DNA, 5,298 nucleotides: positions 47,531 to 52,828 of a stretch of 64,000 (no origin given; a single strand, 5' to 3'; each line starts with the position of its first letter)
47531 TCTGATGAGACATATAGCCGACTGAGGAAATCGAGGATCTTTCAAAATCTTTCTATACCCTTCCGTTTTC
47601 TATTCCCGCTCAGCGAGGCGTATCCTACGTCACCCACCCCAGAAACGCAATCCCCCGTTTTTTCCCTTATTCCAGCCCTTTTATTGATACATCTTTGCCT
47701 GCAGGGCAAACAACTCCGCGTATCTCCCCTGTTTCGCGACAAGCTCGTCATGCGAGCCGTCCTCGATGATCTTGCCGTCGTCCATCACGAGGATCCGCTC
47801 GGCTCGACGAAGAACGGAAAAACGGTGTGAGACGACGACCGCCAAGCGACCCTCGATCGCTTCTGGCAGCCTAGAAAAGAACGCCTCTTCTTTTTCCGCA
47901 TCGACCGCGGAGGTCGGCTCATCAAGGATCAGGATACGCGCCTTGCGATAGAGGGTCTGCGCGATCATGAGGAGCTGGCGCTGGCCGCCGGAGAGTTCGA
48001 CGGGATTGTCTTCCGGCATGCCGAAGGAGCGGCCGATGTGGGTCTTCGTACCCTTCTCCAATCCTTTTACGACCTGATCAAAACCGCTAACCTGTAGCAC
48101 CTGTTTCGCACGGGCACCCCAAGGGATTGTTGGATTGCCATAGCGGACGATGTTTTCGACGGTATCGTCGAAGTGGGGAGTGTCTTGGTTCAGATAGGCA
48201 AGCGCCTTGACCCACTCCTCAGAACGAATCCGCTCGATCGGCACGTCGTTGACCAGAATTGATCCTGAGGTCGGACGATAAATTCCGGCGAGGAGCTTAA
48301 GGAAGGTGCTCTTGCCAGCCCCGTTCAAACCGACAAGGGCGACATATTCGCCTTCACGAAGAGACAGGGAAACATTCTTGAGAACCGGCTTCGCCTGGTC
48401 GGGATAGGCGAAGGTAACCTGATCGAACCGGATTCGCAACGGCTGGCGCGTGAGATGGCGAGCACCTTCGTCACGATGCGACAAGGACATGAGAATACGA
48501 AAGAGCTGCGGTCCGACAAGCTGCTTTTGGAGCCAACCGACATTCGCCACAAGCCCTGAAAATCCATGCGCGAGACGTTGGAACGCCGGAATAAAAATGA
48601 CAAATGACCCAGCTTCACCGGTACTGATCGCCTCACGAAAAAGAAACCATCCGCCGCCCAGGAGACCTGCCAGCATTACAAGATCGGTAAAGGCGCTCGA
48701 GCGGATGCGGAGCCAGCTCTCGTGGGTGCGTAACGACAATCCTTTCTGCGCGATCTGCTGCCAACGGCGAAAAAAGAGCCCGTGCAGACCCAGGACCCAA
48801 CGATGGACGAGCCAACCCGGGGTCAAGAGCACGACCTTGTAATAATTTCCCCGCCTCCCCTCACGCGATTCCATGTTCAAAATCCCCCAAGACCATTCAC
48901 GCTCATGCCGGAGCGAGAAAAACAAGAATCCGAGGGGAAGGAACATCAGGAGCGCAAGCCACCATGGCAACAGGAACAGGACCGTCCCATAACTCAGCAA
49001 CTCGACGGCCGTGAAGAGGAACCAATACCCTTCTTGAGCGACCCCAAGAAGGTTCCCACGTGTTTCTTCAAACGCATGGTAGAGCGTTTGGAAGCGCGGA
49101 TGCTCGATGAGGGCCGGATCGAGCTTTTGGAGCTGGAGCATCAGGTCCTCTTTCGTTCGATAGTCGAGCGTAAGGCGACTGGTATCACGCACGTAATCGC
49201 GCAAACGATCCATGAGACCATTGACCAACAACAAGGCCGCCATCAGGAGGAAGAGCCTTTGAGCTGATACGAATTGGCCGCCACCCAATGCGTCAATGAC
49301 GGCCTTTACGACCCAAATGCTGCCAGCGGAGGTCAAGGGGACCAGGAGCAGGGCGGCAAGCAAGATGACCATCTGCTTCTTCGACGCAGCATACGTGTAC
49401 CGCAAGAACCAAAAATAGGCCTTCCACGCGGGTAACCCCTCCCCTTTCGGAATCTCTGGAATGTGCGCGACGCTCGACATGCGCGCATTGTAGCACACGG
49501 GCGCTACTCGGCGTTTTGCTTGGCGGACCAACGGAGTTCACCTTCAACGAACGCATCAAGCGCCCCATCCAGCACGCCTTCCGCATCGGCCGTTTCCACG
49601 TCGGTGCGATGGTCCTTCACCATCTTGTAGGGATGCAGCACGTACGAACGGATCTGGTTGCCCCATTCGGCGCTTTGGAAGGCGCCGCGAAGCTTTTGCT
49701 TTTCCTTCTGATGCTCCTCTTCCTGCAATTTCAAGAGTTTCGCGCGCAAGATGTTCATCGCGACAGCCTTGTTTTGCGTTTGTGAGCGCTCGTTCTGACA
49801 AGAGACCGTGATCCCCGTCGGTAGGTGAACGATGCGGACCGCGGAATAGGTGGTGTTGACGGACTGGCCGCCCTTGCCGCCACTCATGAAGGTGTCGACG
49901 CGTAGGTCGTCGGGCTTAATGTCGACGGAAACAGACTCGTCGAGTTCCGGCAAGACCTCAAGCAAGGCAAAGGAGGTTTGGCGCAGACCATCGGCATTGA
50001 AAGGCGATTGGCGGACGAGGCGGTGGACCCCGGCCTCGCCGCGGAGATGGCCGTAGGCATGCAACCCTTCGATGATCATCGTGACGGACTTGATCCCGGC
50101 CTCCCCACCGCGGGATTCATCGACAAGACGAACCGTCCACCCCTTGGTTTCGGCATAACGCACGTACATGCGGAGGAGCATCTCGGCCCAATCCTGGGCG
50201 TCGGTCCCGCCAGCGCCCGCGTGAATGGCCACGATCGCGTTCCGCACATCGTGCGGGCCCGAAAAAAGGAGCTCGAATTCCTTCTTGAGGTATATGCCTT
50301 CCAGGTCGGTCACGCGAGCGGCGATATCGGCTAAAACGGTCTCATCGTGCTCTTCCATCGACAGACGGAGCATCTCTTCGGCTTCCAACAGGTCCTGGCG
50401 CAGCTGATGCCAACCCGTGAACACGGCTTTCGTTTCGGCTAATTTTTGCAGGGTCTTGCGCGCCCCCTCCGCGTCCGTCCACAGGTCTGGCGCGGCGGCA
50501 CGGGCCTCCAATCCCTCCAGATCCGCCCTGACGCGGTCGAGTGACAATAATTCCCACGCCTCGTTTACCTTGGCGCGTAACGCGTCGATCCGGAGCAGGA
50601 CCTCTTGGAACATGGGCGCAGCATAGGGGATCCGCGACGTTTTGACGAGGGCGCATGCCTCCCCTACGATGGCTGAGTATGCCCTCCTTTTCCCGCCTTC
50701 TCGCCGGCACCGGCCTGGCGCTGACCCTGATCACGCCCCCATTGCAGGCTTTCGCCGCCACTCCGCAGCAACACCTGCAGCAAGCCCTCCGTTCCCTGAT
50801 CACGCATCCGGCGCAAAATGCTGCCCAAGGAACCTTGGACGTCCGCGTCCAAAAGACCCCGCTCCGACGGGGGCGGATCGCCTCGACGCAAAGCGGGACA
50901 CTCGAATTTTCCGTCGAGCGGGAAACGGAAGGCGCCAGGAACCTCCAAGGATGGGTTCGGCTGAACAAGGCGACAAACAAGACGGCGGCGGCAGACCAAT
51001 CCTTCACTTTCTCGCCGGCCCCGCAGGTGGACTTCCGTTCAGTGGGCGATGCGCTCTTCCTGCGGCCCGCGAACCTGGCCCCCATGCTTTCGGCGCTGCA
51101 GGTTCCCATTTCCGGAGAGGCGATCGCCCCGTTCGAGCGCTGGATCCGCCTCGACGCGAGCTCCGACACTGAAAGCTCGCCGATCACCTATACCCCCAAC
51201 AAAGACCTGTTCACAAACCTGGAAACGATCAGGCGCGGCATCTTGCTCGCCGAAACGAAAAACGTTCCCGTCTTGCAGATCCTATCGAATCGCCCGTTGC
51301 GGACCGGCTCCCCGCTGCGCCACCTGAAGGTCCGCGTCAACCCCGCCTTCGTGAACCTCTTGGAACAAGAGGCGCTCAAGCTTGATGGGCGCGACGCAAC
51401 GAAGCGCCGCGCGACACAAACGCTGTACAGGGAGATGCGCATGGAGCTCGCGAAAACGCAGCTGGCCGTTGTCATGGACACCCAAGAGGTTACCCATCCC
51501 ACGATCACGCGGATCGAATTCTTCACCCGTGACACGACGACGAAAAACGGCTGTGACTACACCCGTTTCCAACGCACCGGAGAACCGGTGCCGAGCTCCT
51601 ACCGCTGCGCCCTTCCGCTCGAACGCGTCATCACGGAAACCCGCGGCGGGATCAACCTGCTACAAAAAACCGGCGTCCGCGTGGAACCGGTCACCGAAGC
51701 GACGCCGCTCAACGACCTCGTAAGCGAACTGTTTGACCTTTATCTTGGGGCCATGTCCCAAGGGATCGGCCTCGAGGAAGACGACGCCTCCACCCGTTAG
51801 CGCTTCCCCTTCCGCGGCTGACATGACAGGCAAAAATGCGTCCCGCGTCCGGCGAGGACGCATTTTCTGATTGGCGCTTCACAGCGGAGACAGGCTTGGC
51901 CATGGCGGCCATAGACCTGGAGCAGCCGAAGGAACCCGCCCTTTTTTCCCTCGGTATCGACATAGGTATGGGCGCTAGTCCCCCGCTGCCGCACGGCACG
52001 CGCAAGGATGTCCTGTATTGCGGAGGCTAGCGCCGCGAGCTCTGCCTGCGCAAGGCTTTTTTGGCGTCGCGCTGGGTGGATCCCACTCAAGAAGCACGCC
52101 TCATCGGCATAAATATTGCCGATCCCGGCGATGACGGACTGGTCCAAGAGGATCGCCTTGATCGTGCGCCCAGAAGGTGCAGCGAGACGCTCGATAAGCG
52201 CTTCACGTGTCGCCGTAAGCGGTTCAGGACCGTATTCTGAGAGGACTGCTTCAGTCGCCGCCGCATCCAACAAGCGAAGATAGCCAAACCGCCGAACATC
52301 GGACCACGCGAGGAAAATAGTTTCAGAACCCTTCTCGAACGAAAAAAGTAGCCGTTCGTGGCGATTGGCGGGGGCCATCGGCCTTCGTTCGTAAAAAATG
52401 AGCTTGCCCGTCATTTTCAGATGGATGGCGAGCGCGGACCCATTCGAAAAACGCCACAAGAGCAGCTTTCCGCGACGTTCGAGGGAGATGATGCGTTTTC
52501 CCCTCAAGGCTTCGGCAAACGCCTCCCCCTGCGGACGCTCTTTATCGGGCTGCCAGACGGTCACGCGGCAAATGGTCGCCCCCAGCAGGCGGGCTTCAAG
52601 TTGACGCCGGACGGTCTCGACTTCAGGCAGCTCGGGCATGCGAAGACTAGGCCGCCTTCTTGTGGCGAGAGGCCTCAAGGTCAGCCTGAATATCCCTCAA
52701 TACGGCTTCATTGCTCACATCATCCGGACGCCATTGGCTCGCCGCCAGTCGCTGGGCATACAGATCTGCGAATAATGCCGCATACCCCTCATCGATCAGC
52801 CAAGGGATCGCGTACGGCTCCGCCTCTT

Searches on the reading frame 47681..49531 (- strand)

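Call 15: search_protein_families(library=pfam, proteins=[window:47681-49531:-], max_evalue=0.0001)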
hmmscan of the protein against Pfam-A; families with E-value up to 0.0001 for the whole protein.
window:47681-49531:- (616 aa): 3 families
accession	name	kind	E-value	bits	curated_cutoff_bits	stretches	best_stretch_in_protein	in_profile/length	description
PF00005.33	ABC_tran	-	7.5e-31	108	25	1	384-541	1-137/137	ABC transporter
PF02463.25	SMC_N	-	1.1e-07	32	40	1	495-582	119-210/220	RecF/RecN/SMC N terminal domain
PF13304.12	AAA_21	-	1.5e-06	28.9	27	0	398-439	3-46/304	AAA domain, putative AbiEii toxin, Type IV TA system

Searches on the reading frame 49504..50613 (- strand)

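Call 15: search_protein_families(library=pfam, proteins=[window:49504-50613:-], max_evalue=0.0001)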
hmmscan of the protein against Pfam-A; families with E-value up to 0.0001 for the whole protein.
window:49504-50613:- (369 aa): 2 families
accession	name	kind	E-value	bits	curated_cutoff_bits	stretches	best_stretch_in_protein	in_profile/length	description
PF03462.23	PCRF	-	7.9e-49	166.5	24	1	30-216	3-192/194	PCRF domain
PF00472.26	RF-1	-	1.5e-40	138.2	35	1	227-336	2-116/116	RF-1 domain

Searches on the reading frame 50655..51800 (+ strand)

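Call 40: search_protein_families(library=pfam, proteins=[window:50655-51800:+], max_evalue=1)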
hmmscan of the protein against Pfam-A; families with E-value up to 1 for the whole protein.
window:50655-51800:+ (381 aa): 1 family
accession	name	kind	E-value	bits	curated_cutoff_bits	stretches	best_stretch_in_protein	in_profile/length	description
PF24610.1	DUF7623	-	0.12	13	27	1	218-271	7-62/64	Domain of unknown function (DUF7623)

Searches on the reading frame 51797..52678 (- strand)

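Call 40: search_protein_families(library=pfam, proteins=[window:51797-52678:-], max_evalue=1)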
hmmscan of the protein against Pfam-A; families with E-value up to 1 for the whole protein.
window:51797-52678:- (293 aa): 4 families
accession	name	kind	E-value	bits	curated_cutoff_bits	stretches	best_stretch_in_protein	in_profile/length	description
PF01149.29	Fapy_DNA_glyco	-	3.6e-31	108.7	25.5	1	14-133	1-116/117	Formamidopyrimidine-DNA glycosylase N-terminal domain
PF06831.19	H2TH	-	5.7e-23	81.2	34.7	1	150-236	2-89/93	Formamidopyrimidine-DNA glycosylase H2TH domain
PF06827.20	zf-FPG_IleRS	-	5.6e-06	26.5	21.3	1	260-289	1-30/30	Zinc finger found in FPG and IleRS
PF05833.16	NFACT_N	-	0.0002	20.7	31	1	150-242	167-257/456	NFACT N-terminal and middle domains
